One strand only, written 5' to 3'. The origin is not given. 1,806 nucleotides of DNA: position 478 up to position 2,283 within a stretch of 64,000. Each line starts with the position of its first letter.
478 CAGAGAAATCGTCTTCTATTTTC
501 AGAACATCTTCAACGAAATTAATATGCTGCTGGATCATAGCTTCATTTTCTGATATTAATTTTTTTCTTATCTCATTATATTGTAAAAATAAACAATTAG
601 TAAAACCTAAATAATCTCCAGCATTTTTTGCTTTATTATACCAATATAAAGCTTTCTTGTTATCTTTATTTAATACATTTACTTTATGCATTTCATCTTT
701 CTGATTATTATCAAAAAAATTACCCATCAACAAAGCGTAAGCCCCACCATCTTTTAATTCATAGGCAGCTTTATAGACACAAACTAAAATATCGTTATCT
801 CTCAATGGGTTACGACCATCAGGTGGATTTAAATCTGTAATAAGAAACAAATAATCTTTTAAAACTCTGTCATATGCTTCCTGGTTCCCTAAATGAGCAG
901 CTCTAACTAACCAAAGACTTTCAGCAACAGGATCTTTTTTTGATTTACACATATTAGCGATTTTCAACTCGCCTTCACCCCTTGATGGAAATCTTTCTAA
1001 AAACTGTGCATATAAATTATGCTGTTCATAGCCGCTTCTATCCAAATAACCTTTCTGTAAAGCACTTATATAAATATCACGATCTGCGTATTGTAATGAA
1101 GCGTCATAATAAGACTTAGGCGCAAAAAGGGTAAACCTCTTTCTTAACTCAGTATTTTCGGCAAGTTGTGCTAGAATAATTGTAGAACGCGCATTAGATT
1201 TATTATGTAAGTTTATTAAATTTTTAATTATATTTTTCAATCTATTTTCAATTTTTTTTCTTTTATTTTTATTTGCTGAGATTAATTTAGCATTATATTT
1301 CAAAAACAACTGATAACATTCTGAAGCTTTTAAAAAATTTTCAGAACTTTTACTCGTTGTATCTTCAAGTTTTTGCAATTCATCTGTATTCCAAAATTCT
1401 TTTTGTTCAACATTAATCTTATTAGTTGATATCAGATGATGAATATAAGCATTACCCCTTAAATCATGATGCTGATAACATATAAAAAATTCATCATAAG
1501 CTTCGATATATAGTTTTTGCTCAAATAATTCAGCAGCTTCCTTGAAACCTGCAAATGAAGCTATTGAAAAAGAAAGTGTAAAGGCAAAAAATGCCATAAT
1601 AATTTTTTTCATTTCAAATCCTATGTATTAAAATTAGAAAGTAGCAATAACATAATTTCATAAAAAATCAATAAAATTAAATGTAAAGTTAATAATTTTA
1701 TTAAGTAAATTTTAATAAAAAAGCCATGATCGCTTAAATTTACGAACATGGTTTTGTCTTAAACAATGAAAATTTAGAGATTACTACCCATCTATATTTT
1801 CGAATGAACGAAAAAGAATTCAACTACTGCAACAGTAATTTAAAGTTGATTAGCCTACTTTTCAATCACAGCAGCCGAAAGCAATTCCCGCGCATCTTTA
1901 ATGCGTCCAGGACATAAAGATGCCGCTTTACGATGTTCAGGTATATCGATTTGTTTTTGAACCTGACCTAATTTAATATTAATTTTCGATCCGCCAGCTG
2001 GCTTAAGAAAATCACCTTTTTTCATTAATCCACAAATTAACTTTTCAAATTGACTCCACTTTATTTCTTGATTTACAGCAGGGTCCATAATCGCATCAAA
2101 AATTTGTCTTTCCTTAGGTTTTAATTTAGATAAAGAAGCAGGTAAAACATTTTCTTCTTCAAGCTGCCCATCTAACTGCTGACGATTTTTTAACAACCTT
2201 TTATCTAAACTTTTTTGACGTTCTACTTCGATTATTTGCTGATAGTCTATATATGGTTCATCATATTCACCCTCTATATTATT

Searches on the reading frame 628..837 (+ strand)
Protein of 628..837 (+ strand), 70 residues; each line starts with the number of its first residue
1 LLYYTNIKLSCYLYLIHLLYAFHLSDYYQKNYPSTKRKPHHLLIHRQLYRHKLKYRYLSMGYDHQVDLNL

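Call 67: search_protein_families(library=pfam, alignment_id=A7, max_evalue=0.01)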
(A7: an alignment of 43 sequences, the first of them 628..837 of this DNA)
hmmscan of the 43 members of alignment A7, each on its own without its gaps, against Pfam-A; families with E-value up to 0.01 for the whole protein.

A. member 1, window:628-837:+ (70 aa): 0 families

B. families by the number of members that match (of 43 scanned): 8 families
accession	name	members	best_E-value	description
PF00436.31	SSB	1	3.1e-36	Single-strand binding protein family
PF02694.21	UPF0060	1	1.2e-31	Uncharacterised BCR, YnfA/UPF0060 family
PF09723.15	Zn_ribbon_8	1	1.5e-11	Zinc ribbon domain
PF02416.21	TatA_B_E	1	1.7e-11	mttA/Hcf106 family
PF04964.19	Flp_Fap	1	2e-08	Flp/Fap pilin component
PF14657.12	Arm-DNA-bind_4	1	0.0013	Arm DNA-binding domain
PF15899.11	BNR_6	1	0.0056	BNR-Asp box repeat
PF19451.5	DUF5989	1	0.008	Family of unknown function (DUF5989)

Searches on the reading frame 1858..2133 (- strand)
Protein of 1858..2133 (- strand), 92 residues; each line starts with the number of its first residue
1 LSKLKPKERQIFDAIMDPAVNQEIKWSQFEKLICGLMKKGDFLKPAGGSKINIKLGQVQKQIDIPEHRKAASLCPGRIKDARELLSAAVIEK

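Call 77: search_solved_structures(query=window:1858-2133:-, max_evalue=10, show_alignments=3)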
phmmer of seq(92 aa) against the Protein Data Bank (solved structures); distinct sequences matched with E-value up to 10: 0.
